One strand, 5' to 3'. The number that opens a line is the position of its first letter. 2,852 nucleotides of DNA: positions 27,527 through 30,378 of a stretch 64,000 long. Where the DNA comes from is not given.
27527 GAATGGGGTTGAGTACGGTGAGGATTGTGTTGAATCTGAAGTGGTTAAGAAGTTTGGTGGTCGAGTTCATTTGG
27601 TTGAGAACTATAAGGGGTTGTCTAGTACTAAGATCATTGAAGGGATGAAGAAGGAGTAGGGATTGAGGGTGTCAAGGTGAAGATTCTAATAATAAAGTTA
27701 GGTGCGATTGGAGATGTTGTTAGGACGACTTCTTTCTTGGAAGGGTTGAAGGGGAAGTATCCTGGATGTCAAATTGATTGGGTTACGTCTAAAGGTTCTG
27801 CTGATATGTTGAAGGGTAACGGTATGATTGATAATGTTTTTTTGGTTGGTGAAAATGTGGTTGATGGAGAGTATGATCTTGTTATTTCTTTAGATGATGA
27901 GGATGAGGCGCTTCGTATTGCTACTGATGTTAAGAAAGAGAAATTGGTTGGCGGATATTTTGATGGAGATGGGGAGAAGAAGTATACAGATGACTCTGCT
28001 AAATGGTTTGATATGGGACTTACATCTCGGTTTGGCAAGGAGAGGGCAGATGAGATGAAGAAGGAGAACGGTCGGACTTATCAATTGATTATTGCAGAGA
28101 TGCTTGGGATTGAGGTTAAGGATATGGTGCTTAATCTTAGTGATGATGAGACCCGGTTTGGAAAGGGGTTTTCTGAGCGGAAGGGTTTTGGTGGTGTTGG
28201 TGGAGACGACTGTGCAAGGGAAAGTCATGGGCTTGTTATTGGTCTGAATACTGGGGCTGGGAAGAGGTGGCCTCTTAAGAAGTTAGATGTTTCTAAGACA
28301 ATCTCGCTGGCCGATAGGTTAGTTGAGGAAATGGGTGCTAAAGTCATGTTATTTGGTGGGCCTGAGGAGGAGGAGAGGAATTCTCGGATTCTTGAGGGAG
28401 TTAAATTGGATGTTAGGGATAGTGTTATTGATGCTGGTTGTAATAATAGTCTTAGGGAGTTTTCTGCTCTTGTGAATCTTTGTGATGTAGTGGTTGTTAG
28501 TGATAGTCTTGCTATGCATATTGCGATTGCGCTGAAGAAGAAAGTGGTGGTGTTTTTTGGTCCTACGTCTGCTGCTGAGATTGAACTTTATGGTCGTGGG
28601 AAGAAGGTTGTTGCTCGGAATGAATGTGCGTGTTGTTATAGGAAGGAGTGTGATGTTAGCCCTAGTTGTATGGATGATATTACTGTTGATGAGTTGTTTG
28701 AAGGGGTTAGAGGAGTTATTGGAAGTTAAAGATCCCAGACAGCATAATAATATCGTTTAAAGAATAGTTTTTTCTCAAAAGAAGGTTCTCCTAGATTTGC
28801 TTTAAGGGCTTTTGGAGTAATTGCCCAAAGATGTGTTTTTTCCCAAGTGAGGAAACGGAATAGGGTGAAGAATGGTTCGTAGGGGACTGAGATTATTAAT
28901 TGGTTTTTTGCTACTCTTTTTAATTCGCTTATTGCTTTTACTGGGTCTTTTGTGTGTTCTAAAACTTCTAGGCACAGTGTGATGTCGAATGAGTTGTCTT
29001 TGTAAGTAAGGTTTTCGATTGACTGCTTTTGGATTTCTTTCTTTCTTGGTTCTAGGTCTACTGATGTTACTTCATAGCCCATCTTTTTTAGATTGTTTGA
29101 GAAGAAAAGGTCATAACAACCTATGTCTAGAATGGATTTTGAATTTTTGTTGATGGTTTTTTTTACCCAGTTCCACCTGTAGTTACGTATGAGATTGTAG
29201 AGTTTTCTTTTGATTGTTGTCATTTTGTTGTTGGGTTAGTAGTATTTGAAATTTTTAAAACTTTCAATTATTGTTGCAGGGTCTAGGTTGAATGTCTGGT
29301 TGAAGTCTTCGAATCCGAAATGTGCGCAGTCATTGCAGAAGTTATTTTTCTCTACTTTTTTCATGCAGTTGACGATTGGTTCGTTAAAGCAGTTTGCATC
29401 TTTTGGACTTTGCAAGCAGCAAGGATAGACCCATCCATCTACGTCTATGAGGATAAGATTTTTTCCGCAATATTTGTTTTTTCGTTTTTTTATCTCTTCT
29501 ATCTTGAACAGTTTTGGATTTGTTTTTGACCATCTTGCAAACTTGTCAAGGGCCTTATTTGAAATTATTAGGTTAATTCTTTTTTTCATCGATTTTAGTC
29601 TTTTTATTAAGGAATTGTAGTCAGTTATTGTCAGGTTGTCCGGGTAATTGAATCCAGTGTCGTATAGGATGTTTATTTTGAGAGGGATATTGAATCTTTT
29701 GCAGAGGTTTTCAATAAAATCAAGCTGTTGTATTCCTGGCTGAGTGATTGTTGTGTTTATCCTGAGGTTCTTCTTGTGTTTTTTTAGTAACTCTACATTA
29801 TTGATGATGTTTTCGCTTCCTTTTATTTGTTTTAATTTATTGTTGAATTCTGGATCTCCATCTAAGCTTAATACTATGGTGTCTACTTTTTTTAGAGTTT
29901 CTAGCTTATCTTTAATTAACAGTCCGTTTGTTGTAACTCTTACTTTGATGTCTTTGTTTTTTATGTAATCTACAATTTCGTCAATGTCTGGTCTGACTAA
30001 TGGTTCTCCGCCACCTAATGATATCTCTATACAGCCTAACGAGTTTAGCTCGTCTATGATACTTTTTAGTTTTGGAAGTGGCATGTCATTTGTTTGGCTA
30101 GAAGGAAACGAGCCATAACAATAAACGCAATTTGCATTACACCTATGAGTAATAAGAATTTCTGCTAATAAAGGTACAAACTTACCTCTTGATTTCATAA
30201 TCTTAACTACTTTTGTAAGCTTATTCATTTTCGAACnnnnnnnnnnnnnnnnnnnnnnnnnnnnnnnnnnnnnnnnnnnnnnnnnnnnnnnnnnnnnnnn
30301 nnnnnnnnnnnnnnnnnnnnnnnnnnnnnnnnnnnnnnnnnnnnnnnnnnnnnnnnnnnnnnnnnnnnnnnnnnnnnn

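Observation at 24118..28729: ADP-heptose biosynthesis and transfer operon in a DPANN archaeon, with a dolichol/phytol-kinase-family gene inserted in it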

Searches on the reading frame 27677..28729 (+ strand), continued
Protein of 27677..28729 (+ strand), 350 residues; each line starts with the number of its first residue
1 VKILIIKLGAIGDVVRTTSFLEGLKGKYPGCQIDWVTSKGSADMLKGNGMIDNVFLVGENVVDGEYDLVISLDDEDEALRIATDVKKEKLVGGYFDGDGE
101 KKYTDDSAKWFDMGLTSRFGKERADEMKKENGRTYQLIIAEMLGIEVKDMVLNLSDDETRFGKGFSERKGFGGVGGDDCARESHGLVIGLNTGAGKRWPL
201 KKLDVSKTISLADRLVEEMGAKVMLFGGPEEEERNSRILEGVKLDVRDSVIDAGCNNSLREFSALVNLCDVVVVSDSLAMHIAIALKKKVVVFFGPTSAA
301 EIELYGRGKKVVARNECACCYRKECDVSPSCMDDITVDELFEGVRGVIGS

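Call 27: find_encoding_contigs(protein=P0009, flank=7000, max_places=1)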
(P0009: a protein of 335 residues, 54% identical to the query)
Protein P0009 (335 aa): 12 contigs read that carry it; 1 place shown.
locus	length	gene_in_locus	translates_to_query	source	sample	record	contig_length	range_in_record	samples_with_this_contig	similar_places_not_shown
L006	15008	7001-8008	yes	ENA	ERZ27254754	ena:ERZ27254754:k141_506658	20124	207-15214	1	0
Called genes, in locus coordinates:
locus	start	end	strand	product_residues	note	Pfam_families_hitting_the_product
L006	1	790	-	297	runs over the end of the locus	-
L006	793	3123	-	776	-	PF00082:Peptidase_S8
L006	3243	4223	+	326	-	PF01073:3Beta_HSD, PF01370:Epimerase, PF02719:Polysacc_synt_2, PF04321:RmlD_sub_bind, PF05368:NmrA (weak), PF16363:GDP_Man_Dehyd, PF07993:NAD_binding_4, PF13460:NAD_binding_10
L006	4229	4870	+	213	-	PF00535:Glycos_transf_2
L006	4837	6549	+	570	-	PF20176:DUF6541 (weak)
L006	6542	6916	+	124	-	-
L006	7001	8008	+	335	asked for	PF01075:Glyco_transf_9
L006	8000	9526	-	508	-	PF13231:PMT_2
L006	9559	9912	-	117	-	-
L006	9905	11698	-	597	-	PF20176:DUF6541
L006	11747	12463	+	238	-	PF00535:Glycos_transf_2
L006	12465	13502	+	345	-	PF01075:Glyco_transf_9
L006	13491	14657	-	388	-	PF00534:Glycos_transf_1, PF13692:Glyco_trans_1_4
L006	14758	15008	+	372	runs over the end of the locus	PF01073:3Beta_HSD, PF01370:Epimerase, PF02719:Polysacc_synt_2, PF07993:NAD_binding_4, PF13460:NAD_binding_10, PF16363:GDP_Man_Dehyd, PF01370:Epimerase, PF16363:GDP_Man_Dehyd, +4 more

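Call 28: find_encoding_contigs(protein=P0025, flank=7000, max_places=1)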
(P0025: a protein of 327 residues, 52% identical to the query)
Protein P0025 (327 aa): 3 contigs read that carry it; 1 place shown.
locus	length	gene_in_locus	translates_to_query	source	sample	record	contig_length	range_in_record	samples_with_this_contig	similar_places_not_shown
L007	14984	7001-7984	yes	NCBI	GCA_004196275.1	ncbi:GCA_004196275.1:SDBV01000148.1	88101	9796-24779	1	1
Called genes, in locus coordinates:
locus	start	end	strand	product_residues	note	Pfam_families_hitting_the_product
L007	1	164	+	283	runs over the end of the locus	PF01944:SpoIIM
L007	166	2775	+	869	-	PF02516:STT3, PF13231:PMT_2 (weak)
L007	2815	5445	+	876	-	PF02516:STT3, PF21436:STT3-PglB_core (weak)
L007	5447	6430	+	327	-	PF00953:Glycos_transf_4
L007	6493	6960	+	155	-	PF01467:CTP_transf_like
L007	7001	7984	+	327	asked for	PF01075:Glyco_transf_9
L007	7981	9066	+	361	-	PF01041:DegT_DnrJ_EryC1, PF00155:Aminotran_1_2 (weak), PF01053:Cys_Met_Meta_PP (faint), PF01212:Beta_elim_lyase (faint)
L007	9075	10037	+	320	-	PF00535:Glycos_transf_2, PF13641:Glyco_tranf_2_3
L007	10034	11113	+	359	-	PF02350:Epimerase_2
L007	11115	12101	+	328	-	PF00535:Glycos_transf_2, PF10111:Glyco_tranf_2_2, PF13641:Glyco_tranf_2_3 (weak)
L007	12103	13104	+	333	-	PF13439:Glyco_transf_4, PF20706:GT4-conflict (faint), PF00534:Glycos_transf_1, PF13692:Glyco_trans_1_4, PF13524:Glyco_trans_1_2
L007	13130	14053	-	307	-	PF05575:V_cholerae_RfbT (faint), PF02475:TRM5-TYW2_MTfase (weak), PF05050:Methyltransf_21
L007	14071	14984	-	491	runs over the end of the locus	PF01943:Polysacc_synt, PF13440:Polysacc_synt_3, PF03023:MurJ, PF01554:MatE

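Call 65: find_encoding_contigs(protein=P0110, flank=10000, max_places=1)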
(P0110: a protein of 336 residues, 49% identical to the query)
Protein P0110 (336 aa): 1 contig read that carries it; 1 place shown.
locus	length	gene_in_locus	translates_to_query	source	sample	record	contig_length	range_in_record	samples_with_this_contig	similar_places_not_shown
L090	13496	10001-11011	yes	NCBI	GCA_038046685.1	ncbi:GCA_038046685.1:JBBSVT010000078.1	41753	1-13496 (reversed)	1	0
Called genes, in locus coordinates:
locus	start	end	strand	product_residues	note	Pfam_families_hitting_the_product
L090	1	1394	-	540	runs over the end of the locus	PF13231:PMT_2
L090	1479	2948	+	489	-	PF02350:Epimerase_2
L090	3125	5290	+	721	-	PF10131:PTPS_related (weak)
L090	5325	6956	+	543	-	-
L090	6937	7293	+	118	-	-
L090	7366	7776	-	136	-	-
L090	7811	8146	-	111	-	-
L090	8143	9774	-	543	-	PF20176:DUF6541, PF13231:PMT_2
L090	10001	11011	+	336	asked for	PF01075:Glyco_transf_9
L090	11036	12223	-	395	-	PF00092:VWA, PF13519:VWA_2, PF13768:VWA_3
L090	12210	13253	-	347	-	PF00493:MCM (faint), PF01078:Mg_chelatase, PF20720:nSTAND3 (weak), PF07726:AAA_3, PF07728:AAA_5, PF01078:Mg_chelatase, PF00158:Sigma54_activat (weak), PF17863:AAA_lid_2, +4 more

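Call 66: find_encoding_contigs(protein=P0068, flank=10000, max_places=1)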
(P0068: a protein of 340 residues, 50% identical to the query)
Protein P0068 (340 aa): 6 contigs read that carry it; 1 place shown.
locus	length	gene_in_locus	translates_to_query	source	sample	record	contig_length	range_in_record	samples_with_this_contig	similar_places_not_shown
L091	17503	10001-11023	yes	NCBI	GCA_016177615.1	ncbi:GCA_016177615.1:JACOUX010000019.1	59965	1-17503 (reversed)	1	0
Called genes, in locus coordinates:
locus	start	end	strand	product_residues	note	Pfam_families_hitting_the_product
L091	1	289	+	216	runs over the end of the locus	PF00923:TAL_FSA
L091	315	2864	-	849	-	-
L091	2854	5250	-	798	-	-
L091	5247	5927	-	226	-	PF13649:Methyltransf_25, PF13847:Methyltransf_31, PF08241:Methyltransf_11, PF08242:Methyltransf_12 (weak)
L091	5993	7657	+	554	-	-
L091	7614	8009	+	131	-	-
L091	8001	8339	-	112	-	-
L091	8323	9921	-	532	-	PF20176:DUF6541, PF13231:PMT_2 (weak)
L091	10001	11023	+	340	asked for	PF01075:Glyco_transf_9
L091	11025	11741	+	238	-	PF00535:Glycos_transf_2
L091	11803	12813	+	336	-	PF13439:Glyco_transf_4, PF13579:Glyco_trans_4_4, PF00534:Glycos_transf_1, PF13692:Glyco_trans_1_4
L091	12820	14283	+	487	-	PF13231:PMT_2, PF02366:PMT (weak)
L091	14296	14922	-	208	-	PF02585:PIG-L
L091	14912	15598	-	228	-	PF00551:Formyl_trans_N, PF02911:Formyl_trans_C (weak)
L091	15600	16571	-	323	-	PF00535:Glycos_transf_2, PF13641:Glyco_tranf_2_3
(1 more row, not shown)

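Call 67: find_encoding_contigs(protein=P0108, flank=10000, max_places=1)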
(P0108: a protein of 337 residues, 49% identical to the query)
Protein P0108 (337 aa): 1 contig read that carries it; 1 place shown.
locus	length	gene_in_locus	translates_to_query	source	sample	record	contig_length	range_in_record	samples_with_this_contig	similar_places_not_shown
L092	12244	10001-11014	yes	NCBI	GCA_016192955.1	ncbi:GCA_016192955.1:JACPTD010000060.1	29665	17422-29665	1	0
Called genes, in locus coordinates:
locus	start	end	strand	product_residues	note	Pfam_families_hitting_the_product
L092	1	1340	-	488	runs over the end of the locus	-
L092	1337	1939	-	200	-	-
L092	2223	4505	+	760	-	PF10131:PTPS_related (weak)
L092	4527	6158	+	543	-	-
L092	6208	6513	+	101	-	-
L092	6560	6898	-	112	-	-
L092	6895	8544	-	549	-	PF20176:DUF6541 (weak)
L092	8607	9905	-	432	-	-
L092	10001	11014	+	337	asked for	PF01075:Glyco_transf_9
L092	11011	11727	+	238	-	PF00535:Glycos_transf_2, PF13641:Glyco_tranf_2_3 (weak)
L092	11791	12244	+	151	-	PF13439:Glyco_transf_4, PF13579:Glyco_trans_4_4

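Call 69: search_protein_families(library=pfam, proteins=[L005:1308-2312:+], max_evalue=10)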
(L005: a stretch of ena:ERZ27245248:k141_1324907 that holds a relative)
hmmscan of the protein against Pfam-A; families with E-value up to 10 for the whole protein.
L005:1308-2312:+ (334 aa): 2 families
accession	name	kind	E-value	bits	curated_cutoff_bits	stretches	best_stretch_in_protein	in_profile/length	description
PF18760.7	ART-PolyVal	-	0.0024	19.1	31.2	1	115-173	7-51/140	ADP-Ribosyltransferase in polyvalent proteins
PF01930.23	Cas_Cas4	-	0.079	13.5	22.7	0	177-224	94-141/160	Domain of unknown function DUF83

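Call 75: search_solved_structures(query=A2, max_evalue=10, show_alignments=2)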
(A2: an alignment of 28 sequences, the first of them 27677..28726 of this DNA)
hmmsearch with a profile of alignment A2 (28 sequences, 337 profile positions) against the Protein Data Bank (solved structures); distinct sequences matched with E-value up to 10: 6.
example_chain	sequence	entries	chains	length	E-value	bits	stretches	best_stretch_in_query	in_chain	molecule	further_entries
3tov_A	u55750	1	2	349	2.6e-22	82.5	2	149-287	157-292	Glycosyl transferase family 9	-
1psw_A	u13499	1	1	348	1.2e-11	47.5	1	173-287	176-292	ADP-HEPTOSE LPS HEPTOSYLTRANSFERASE II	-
2gt1_A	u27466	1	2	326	1.3e-06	30.9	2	1-55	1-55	Lipopolysaccharide heptosyltransferase-1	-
6dfe_A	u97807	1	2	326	1.3e-06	30.9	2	1-55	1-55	ADP-heptose--LPS heptosyltransferase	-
2h1f_A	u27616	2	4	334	1.4e-06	30.8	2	1-55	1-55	Lipopolysaccharide heptosyltransferase-1 | Lipopolysaccharide heptosyltransferase 1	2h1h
8qnl_A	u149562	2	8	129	0.023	16.9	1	178-226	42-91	Antitoxin Xre/MbcA/ParS-like toxin-binding domain-containing protein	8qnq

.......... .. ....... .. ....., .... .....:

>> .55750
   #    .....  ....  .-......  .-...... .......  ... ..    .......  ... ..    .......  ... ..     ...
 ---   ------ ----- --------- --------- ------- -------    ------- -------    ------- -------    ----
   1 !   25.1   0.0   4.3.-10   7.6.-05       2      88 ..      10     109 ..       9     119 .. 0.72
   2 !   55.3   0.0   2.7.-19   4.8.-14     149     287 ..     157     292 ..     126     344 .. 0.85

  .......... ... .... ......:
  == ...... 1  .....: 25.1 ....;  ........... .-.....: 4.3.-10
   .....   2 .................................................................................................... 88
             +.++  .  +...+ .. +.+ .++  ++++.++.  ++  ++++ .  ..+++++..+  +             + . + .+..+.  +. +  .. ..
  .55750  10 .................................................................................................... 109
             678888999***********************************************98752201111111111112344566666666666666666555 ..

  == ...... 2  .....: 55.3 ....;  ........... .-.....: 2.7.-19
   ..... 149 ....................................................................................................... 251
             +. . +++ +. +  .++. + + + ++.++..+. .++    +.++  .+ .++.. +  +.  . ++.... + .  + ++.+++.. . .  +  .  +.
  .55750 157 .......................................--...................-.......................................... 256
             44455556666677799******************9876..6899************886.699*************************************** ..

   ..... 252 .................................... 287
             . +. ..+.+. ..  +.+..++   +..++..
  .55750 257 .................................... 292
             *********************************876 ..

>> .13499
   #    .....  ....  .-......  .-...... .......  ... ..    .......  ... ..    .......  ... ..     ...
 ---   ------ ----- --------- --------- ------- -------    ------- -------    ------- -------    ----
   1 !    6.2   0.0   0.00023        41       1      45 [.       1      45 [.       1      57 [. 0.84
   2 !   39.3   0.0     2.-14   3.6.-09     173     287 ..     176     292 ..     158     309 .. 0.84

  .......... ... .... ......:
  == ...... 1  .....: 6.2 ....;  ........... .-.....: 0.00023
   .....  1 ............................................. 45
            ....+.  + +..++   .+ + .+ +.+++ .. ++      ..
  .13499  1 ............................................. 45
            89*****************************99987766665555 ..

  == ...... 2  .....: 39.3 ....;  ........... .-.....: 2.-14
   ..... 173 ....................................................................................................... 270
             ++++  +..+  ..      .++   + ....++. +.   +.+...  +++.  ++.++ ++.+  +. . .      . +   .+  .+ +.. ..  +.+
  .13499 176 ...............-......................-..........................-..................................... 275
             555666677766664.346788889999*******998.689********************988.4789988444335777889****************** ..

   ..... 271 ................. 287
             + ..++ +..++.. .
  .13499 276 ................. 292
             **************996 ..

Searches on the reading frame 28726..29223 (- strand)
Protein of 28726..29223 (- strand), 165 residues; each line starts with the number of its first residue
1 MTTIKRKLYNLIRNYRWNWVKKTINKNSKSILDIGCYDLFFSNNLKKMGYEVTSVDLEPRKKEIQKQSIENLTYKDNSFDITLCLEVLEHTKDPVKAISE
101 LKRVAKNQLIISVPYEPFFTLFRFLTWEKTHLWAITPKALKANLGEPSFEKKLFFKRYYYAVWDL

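Call 18: search_protein_families(library=pfam, proteins=[window:28726-29223:-], max_evalue=0.001)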
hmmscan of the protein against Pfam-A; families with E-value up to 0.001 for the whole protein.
window:28726-29223:- (165 aa): 9 families
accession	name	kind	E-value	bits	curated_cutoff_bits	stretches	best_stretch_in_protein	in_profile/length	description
PF08241.18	Methyltransf_11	-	4.8e-14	53.2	21.2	1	32-107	1-89/95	Methyltransferase domain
PF13489.12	Methyltransf_23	-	6.4e-12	45.9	27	1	25-141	20-151/164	Methyltransferase domain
PF13649.12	Methyltransf_25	-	4.3e-08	34.2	27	1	31-107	1-95/97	Methyltransferase domain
PF13847.12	Methyltransf_31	-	4.4e-08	33.4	27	1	63-113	57-109/145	Methyltransferase domain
PF05148.21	Methyltransf_8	-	3.1e-06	27.7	27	1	25-107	70-150/219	Hypothetical methyltransferase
PF08242.18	Methyltransf_12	-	7.6e-06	27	30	1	32-107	1-94/98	Methyltransferase domain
PF07021.18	MetW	-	0.00024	21.2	21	0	72-116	69-112/193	Methionine biosynthesis protein MetW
PF11968.14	Bmt2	-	0.00052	20.4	20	1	20-105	45-133/221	25S rRNA (adenine(2142)-N(1))-methyltransferase, Bmt2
PF08003.17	Methyltransf_9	-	0.00095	18.7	23.8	0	68-105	173-209/315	Protein of unknown function (DUF1698)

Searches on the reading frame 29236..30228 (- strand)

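Call 18: search_protein_families(library=pfam, proteins=[window:29236-30228:-], max_evalue=0.001)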
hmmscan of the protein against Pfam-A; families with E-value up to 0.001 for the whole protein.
window:29236-30228:- (330 aa): 2 families
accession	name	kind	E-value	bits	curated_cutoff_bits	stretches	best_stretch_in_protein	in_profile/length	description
PF04055.27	Radical_SAM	-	1.1e-24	88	29.5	1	24-165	1-153/166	Radical SAM superfamily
PF13353.11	Fer4_12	-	5e-08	33.8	22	1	26-140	11-133/137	4Fe-4S single cluster domain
